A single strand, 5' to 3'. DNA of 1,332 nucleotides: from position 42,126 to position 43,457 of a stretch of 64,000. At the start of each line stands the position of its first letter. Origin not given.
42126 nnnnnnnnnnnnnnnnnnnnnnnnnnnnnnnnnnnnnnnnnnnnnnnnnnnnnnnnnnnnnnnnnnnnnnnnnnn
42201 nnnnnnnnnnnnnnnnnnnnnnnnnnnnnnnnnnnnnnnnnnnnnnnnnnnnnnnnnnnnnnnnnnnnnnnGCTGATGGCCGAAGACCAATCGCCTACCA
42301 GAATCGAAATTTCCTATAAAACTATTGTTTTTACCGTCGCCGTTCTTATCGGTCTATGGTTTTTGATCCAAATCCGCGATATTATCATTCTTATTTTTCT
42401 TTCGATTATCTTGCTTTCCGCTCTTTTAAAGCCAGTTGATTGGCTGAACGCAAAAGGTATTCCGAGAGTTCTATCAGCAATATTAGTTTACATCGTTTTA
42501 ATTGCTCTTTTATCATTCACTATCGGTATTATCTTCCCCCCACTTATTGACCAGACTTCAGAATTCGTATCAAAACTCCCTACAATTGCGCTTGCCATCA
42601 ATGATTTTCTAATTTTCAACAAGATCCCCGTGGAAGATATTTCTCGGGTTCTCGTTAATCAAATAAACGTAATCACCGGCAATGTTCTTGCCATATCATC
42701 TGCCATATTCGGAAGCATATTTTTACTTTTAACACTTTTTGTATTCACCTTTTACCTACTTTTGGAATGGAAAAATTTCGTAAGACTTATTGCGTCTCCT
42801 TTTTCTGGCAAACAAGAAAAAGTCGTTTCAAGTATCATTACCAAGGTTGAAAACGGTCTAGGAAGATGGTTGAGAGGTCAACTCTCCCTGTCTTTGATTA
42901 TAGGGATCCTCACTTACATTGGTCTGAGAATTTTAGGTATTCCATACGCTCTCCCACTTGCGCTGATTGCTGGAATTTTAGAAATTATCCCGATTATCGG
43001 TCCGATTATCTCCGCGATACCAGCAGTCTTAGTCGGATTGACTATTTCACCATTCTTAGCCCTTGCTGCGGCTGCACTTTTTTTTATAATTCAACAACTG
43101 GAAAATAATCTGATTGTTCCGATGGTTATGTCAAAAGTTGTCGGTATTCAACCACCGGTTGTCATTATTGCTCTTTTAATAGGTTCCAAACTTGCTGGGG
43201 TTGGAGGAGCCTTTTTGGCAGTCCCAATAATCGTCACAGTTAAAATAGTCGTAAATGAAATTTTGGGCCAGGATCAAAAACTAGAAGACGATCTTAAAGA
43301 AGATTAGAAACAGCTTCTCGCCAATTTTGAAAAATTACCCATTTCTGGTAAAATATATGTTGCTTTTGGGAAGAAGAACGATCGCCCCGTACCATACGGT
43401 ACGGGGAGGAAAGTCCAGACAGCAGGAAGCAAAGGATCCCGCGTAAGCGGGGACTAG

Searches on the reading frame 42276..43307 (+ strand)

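Call 18: search_protein_families(library=pfam, proteins=[window:42276-43307:+], max_evalue=0.001)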
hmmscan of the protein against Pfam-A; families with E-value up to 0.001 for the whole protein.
window:42276-43307:+ (343 aa): 1 family
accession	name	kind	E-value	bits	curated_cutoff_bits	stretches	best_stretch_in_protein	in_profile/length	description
PF01594.21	AI-2E_transport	-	6.4e-61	206.8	34.3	1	19-329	4-326/327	AI-2E family transporter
